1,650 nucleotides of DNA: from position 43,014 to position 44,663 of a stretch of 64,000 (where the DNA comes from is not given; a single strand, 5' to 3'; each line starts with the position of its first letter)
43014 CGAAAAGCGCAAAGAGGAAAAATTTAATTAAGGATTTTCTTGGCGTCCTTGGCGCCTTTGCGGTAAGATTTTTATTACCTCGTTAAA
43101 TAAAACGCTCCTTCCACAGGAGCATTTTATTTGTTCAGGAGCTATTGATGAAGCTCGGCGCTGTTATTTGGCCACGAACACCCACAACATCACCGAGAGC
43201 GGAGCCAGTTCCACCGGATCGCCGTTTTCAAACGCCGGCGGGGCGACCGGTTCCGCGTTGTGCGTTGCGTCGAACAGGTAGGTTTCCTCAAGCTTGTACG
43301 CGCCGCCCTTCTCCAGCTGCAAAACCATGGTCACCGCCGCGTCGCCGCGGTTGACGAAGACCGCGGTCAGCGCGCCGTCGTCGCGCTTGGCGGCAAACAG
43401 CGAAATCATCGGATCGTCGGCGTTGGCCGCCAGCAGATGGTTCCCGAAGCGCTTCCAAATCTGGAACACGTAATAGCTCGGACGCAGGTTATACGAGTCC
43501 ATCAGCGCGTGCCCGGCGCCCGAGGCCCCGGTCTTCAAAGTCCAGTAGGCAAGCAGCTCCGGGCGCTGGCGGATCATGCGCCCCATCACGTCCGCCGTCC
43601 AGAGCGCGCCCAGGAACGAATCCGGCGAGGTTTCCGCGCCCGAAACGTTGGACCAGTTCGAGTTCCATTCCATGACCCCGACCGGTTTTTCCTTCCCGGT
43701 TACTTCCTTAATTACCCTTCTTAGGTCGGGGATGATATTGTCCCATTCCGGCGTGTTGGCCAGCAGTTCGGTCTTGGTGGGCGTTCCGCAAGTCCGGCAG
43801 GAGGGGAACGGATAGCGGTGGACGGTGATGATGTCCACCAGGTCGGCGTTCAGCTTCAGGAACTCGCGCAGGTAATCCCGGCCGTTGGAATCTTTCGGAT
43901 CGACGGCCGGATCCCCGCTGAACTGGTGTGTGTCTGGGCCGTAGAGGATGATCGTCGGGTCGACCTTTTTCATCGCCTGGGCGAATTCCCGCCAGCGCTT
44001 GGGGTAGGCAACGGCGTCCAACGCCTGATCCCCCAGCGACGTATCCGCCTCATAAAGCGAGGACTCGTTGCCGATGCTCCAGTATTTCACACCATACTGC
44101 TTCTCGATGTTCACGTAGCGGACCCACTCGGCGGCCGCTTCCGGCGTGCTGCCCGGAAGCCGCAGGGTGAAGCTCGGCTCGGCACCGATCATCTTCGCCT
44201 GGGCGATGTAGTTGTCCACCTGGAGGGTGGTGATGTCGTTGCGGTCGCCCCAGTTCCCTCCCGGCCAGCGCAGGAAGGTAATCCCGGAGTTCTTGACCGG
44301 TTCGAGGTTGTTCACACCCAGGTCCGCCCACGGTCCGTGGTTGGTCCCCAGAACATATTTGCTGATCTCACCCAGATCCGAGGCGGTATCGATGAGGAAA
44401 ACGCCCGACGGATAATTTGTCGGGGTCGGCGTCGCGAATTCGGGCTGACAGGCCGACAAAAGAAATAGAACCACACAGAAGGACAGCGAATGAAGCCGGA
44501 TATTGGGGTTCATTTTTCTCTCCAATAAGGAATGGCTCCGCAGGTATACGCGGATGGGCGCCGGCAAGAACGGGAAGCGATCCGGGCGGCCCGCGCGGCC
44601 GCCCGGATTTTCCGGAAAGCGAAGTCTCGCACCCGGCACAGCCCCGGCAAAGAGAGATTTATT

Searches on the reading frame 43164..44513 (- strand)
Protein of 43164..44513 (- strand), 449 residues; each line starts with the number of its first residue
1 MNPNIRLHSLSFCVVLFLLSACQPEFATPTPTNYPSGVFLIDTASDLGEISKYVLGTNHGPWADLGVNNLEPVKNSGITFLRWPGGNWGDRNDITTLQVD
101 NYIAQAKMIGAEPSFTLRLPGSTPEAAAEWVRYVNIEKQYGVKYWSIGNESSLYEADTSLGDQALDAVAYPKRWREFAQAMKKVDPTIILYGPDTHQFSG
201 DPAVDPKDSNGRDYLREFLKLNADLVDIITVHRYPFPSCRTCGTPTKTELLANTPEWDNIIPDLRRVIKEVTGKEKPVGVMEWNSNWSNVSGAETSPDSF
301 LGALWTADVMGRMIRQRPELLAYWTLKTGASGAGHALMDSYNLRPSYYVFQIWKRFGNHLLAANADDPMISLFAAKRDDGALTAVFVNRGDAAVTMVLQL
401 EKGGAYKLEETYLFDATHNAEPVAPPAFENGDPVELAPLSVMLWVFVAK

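Call 4: search_protein_families(library=pfam, proteins=[window:43164-44513:-], max_evalue=0.01)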
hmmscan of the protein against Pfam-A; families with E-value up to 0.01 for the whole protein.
window:43164-44513:- (449 aa): 2 families
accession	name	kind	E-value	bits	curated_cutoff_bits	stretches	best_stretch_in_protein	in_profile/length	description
PF01229.23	Glyco_hydro_39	-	3.6e-05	23.2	26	1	166-381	169-376/472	Glycosyl hydrolases family 39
PF12891.13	Glyco_hydro_44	-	0.00029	21.3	25.1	1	125-219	96-197/223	Glycoside hydrolase family 44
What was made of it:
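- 43164..44513 (-): Clan GH-A-like glycoside hydrolase lipoprotein (449 aa). It has weak Pfam matches to GH39 and GH44 (call 4).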

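Call 28: search_solved_structures(query=window:43164-44513:-, max_evalue=1)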
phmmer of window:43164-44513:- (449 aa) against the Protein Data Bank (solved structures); distinct sequences matched with E-value up to 1: 16.
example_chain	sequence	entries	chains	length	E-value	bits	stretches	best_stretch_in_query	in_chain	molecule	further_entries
4atw_A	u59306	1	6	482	1.8e-05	27.1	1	96-189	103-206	ALPHA-L-ARABINOFURANOSIDASE DOMAIN PROTEIN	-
3s2c_A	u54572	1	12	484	1.9e-05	27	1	96-189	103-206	Alpha-N-arabinofuranosidase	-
3ug3_A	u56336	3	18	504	2.3e-05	26.7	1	96-189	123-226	Alpha-L-arabinofuranosidase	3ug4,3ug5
5g0m_A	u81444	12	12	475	3.8e-05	26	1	93-398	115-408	BETA-GLUCURONIDASE | beta-glucuronidase from Acidobacterium capsulatum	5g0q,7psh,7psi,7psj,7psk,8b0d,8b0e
3vny_A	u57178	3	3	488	4.2e-05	25.9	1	93-398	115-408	beta-GLUCURONIDASE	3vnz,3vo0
5l77_A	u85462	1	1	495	9.4e-05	24.7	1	93-398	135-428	beta-glucuronidase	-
8i0a_A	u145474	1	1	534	0.00011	24.5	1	86-193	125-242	alpha-L-arabinofuranosidase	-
7pr9_A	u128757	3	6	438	0.005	19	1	114-389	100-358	Glyco_hydro_44 domain-containing protein | Glycoside hydrolase family 44 domain-containing protein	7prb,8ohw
5bwi_A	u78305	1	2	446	0.0053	19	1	114-389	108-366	Glycoside Hydrolase Family 79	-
7kv1_A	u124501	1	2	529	0.048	15.8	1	285-359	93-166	SusD family protein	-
2vrk_A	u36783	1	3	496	0.079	15.1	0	121-150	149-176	ALPHA-L-ARABINOFURANOSIDASE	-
2vrq_A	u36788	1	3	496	0.17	14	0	87-145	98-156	ALPHA-L-ARABINOFURANOSIDASE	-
6zta_A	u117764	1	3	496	0.2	13.7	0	127-151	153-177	Alpha-L-arabinofuranosidase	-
3cng_A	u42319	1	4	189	0.27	13.3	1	230-292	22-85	NUDIX hydrolase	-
6zt6_A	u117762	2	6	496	0.32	13.1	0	121-150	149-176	Alpha-L-arabinofuranosidase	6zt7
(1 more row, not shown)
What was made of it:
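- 43164..44513 (-): It has weak PDB matches to GH51 and GH79 enzymes (call 28).
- Checked: Downstream lies a lipoprotein with weak GH39, GH44, GH51 and GH79 similarity (43164-44513) (calls 4, 28).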

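Call 54: search_protein_families(library=ncbifam, proteins=[window:43164-44513:-], max_evalue=0.001)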
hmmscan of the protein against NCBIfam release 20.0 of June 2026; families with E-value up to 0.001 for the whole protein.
window:43164-44513:- (449 aa): 1 family
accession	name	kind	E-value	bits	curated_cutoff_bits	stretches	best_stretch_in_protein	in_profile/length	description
NF051901.1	ArabsyFurArfAAgro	equivalog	0.00073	18.6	625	0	136-276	158-280/502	arabinosylfuranosidase ArfA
